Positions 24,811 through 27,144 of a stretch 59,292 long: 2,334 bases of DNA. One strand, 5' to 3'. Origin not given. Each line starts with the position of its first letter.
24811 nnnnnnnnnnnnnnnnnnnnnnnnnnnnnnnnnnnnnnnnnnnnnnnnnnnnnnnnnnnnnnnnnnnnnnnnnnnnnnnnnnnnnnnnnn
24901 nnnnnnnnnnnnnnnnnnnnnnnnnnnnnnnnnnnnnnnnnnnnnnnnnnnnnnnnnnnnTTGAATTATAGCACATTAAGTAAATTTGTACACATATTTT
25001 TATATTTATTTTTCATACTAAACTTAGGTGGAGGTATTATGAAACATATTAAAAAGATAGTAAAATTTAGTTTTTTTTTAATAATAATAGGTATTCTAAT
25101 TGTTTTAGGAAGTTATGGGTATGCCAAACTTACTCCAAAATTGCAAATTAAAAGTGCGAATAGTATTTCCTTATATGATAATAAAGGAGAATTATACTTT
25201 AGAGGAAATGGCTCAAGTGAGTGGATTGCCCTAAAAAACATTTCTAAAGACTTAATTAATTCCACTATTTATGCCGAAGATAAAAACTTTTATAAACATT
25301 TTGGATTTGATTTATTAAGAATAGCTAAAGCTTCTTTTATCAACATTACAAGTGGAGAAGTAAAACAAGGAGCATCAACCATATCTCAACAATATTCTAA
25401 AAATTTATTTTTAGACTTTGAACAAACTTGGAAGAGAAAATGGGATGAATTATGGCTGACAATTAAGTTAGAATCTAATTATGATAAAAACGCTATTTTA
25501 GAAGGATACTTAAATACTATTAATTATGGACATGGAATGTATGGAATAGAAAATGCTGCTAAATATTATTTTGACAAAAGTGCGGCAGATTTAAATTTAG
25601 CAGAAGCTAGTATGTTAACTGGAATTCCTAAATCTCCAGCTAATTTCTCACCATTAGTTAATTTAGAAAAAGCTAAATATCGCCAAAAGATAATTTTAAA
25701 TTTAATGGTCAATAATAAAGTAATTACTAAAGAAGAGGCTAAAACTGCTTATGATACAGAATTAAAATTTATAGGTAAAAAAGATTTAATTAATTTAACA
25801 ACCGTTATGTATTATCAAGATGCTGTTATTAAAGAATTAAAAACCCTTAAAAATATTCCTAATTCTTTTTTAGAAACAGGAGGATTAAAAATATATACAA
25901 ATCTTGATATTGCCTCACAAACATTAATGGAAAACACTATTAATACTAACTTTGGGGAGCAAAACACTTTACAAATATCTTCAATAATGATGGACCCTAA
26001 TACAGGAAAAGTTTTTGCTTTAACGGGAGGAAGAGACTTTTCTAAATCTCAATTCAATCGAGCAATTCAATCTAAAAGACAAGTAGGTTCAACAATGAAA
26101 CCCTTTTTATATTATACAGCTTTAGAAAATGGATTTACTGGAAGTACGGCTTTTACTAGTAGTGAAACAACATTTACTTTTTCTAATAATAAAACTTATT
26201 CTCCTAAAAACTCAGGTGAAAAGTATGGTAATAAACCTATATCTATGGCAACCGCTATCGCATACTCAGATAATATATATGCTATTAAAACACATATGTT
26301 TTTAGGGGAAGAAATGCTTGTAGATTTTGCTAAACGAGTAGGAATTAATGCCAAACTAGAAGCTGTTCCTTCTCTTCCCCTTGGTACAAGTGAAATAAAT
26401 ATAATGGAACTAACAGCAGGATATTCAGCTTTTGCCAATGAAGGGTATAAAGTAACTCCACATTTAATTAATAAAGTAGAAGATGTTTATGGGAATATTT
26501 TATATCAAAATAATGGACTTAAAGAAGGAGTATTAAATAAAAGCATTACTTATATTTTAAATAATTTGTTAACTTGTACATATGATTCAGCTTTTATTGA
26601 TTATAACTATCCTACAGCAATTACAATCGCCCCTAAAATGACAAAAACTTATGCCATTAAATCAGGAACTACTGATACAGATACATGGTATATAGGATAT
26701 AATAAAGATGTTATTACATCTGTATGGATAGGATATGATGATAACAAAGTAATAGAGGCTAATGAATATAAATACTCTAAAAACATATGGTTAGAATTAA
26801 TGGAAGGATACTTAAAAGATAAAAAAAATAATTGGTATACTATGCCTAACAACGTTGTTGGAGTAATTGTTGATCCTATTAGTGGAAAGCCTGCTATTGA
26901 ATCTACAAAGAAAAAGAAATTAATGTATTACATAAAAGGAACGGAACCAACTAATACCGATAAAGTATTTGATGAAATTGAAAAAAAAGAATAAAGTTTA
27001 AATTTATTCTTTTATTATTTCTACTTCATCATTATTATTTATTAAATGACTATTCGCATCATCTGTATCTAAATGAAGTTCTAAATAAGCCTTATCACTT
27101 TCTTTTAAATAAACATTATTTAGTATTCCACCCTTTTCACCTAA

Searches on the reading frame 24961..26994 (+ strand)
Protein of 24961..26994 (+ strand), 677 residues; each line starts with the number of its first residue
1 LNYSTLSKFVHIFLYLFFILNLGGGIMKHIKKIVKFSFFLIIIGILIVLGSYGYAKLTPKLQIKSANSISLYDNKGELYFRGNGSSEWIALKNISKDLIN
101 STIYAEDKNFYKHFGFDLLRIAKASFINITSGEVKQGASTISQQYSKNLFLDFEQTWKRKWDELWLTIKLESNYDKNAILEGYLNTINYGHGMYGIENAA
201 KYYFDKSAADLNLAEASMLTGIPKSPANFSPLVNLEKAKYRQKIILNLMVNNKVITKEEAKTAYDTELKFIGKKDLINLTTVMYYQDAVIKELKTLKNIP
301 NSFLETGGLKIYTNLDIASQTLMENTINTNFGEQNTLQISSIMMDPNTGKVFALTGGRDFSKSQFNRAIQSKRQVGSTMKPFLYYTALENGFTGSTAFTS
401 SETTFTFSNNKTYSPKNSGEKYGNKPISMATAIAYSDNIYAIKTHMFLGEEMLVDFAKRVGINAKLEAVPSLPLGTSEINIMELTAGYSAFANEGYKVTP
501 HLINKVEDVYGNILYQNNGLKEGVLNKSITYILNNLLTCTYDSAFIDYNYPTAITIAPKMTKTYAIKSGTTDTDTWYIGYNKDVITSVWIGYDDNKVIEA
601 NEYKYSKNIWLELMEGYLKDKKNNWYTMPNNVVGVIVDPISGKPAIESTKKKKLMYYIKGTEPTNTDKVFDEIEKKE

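Call 80: search_protein_families(library=pfam, proteins=[window:24961-26994:+], max_evalue=0.00001)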
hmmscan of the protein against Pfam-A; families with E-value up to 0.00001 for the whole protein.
window:24961-26994:+ (677 aa): 2 families
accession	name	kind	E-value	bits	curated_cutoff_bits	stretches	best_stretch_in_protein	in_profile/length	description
PF00912.28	Transgly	-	2.3e-59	200.2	27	1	84-249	12-177/178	Transglycosylase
PF00905.27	Transpeptidase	-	6.6e-24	85.1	22.1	1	342-614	4-298/299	Penicillin binding protein transpeptidase domain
